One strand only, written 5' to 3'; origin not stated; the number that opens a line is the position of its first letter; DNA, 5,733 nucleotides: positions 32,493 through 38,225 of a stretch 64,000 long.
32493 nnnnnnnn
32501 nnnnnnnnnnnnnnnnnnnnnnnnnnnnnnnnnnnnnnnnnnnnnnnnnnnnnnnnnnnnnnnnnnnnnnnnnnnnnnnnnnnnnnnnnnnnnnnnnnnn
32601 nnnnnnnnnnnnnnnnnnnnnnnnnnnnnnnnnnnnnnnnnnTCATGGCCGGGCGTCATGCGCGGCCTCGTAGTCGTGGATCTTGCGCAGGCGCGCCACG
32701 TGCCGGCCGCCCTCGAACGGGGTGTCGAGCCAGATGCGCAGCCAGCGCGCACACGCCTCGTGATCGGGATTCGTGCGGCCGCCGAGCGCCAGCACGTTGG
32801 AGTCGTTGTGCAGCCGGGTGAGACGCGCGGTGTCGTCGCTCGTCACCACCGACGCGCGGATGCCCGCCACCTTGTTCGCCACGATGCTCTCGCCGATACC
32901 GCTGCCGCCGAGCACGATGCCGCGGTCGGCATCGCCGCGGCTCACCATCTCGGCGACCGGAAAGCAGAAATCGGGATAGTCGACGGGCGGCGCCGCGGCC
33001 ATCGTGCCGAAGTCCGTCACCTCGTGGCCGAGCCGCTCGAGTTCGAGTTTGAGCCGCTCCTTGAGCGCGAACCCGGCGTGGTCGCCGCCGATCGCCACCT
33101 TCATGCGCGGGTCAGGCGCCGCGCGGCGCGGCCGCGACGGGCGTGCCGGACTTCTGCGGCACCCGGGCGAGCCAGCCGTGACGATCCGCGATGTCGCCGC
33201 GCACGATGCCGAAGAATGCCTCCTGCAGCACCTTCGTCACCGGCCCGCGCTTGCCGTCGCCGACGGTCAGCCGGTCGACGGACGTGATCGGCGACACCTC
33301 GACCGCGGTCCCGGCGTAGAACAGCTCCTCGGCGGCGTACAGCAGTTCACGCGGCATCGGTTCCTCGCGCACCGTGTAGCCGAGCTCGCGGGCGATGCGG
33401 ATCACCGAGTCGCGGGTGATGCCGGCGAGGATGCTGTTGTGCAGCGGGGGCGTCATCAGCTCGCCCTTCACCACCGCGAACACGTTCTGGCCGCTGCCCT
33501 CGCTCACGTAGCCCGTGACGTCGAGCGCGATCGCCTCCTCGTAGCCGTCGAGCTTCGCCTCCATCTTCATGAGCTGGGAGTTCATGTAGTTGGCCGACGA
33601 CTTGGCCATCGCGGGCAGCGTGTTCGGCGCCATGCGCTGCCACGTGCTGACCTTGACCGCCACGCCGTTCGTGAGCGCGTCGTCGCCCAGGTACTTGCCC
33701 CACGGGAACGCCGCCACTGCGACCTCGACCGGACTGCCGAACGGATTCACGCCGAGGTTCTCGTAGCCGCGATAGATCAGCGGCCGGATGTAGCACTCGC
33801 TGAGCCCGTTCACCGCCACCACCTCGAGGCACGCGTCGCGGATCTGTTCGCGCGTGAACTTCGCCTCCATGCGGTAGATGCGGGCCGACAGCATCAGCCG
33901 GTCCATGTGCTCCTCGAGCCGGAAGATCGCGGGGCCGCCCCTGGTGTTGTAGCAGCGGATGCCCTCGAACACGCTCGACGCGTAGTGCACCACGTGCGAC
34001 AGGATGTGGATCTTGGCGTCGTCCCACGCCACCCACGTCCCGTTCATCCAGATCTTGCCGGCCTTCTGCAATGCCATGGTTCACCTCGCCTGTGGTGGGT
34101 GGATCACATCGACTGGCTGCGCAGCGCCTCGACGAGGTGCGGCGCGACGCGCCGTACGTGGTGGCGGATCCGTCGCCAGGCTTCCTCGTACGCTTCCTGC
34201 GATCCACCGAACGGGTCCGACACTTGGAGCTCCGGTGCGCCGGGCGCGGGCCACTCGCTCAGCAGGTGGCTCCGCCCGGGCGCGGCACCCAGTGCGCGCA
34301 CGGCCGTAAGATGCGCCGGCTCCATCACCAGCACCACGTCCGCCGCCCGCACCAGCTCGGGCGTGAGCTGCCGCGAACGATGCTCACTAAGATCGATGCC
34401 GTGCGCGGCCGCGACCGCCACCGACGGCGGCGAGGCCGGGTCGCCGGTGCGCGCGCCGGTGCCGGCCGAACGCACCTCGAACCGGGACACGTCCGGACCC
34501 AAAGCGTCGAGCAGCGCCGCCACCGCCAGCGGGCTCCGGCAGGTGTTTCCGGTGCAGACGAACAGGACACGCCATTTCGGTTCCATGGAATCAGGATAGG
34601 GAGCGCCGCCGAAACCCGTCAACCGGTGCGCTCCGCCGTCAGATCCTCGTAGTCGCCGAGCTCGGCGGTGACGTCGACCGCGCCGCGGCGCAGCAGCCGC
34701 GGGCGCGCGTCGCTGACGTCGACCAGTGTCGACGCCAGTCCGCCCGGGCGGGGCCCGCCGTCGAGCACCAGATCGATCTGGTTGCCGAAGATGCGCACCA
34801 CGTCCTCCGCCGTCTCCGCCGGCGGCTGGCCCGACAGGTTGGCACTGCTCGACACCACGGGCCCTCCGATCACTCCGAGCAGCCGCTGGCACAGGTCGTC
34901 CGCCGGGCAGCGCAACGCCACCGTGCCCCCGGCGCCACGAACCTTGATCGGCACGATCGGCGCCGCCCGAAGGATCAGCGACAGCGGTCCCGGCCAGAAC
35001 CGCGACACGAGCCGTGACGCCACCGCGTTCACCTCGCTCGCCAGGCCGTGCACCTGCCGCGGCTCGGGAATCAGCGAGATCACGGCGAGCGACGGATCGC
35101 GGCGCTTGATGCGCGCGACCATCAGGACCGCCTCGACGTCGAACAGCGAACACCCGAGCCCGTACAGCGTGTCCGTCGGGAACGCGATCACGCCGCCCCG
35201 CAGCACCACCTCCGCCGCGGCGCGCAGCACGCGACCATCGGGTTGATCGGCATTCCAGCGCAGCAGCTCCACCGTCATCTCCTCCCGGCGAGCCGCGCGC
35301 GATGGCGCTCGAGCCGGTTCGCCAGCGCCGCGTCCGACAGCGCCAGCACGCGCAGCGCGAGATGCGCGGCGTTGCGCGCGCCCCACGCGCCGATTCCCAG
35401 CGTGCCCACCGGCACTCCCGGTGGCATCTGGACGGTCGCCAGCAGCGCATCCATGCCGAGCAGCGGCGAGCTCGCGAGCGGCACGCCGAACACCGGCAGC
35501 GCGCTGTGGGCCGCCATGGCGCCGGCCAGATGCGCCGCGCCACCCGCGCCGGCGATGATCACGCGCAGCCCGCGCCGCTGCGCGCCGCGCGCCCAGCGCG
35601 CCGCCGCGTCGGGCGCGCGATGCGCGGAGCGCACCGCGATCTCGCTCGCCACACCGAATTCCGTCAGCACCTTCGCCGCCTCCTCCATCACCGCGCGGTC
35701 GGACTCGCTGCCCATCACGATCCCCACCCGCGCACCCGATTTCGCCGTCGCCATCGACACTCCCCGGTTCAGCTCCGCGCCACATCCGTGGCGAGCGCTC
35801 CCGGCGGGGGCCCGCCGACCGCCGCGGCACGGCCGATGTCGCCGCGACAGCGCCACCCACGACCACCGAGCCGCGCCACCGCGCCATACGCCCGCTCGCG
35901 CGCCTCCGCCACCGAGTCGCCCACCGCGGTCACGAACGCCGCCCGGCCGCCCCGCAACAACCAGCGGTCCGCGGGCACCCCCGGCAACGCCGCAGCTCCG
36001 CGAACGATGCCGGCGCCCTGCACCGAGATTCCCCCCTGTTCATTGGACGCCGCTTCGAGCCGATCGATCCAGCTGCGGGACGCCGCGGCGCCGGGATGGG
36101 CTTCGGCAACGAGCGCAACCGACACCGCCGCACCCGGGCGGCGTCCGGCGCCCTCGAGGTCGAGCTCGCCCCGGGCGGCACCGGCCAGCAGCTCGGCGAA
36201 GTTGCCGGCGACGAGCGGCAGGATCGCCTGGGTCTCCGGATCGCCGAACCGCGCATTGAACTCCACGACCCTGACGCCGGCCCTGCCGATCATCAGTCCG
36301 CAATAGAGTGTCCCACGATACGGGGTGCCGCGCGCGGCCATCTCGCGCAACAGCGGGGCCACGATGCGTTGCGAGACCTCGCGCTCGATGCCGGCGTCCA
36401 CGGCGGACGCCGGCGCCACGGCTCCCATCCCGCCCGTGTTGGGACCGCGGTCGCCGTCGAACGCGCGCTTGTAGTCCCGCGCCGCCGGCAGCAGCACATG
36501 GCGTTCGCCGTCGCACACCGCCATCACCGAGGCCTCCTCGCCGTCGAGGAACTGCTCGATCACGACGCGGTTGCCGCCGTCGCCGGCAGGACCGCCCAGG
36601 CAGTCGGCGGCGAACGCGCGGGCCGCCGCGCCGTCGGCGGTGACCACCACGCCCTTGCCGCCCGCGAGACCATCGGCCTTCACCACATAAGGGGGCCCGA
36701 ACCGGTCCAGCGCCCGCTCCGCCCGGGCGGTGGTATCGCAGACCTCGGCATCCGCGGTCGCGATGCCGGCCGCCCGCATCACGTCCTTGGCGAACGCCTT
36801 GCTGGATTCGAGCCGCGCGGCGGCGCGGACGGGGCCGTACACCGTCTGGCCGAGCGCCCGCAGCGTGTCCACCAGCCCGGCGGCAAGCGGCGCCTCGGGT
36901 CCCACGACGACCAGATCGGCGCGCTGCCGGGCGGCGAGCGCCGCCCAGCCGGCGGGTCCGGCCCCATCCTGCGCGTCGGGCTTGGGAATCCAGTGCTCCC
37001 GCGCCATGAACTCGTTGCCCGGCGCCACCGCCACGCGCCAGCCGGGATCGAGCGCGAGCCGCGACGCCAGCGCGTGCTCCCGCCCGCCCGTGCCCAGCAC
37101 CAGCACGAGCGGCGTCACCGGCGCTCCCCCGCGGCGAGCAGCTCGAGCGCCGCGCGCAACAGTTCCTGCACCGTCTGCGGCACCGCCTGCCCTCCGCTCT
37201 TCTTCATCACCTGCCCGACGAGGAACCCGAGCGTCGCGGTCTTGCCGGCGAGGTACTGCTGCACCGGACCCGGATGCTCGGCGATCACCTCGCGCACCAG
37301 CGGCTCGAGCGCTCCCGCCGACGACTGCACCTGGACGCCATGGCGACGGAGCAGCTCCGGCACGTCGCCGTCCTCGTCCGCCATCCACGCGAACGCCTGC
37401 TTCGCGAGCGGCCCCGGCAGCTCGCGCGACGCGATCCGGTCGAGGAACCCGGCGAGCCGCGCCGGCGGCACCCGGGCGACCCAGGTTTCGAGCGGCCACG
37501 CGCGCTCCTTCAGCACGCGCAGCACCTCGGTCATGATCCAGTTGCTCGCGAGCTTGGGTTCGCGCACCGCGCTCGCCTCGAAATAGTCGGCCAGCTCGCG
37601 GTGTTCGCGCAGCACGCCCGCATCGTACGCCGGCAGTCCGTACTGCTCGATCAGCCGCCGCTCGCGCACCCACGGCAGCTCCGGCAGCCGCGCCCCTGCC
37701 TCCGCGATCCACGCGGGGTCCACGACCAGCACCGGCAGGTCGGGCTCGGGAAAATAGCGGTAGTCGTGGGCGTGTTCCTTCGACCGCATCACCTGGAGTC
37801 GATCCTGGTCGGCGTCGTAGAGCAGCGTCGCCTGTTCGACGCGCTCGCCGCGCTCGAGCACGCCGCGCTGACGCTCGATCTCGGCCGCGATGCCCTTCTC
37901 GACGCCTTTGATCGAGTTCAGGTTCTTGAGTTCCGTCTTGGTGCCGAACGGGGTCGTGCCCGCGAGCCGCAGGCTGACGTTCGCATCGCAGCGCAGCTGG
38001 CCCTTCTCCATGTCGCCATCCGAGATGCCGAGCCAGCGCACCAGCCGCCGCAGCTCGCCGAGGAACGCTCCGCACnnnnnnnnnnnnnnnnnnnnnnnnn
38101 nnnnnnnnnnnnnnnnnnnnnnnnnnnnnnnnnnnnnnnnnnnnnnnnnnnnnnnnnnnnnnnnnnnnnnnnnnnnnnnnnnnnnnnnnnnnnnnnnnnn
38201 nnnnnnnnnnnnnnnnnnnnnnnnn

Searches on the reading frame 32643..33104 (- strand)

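Call 5: search_protein_families(library=pfam, proteins=[window:32643-33104:-], max_evalue=0.001)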
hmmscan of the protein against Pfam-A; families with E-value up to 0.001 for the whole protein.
window:32643-33104:- (153 aa): 1 family
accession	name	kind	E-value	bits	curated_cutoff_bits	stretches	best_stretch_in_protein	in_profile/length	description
PF02502.23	LacAB_rpiB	-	2.8e-46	157.4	24.7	1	3-142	1-138/138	Ribose/Galactose Isomerase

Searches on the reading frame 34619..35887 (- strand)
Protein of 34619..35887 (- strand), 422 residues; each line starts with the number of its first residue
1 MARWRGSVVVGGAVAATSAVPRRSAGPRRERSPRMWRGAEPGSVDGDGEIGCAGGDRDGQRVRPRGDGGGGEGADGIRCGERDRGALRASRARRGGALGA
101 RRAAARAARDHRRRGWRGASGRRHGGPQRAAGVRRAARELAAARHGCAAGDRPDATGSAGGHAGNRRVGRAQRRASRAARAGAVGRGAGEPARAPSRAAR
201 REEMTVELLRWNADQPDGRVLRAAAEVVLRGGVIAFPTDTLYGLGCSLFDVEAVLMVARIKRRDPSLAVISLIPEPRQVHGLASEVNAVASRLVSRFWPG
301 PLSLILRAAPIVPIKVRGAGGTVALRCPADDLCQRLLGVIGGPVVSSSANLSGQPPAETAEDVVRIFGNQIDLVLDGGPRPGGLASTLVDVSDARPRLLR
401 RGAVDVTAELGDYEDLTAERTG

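Call 107: search_protein_families(library=pfam, proteins=[window:34619-35887:-], max_evalue=0.001)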
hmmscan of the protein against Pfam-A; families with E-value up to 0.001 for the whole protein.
window:34619-35887:- (422 aa): 1 family
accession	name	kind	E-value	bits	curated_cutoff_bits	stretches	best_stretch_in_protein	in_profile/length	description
PF01300.24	Sua5_yciO_yrdC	-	5.4e-48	163.3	25.1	1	227-402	2-178/178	Telomere recombination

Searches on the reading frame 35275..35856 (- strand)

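Call 5: search_protein_families(library=pfam, proteins=[window:35275-35856:-], max_evalue=0.001)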
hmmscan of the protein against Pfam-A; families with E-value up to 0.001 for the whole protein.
window:35275-35856:- (193 aa): 1 family
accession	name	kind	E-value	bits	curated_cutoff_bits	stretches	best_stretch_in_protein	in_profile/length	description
PF00731.26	AIRC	-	2.8e-53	179.9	30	1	43-188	1-144/148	AIR carboxylase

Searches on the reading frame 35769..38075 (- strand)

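Call 107: search_protein_families(library=pfam, proteins=[window:35769-38075:-], max_evalue=0.001)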
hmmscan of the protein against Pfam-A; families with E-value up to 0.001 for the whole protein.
window:35769-38075:- (768 aa): 6 families
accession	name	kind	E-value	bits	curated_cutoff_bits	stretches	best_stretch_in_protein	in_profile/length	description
PF01071.24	GARS_A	-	1.9e-62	211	27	1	424-615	1-194/194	Phosphoribosylglycinamide synthetase, ATP-grasp (A) domain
PF02844.21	GARS_N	-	4.2e-22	79.2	29.5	1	324-423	3-100/100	Phosphoribosylglycinamide synthetase, N domain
PF02843.22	GARS_C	-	1.1e-09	38.9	34.8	1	650-749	1-91/92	Phosphoribosylglycinamide synthetase, C domain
PF02786.22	CPSase_L_D2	-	0.00033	20.7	19.8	1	427-568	3-142/211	Carbamoyl-phosphate synthase L chain, ATP binding domain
PF02655.19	ATP-grasp_3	-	0.00035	21.1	23.2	1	457-610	28-157/160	ATP-grasp domain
PF08442.15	ATP-grasp_2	-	0.00057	20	29.5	1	429-494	7-77/202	ATP-grasp domain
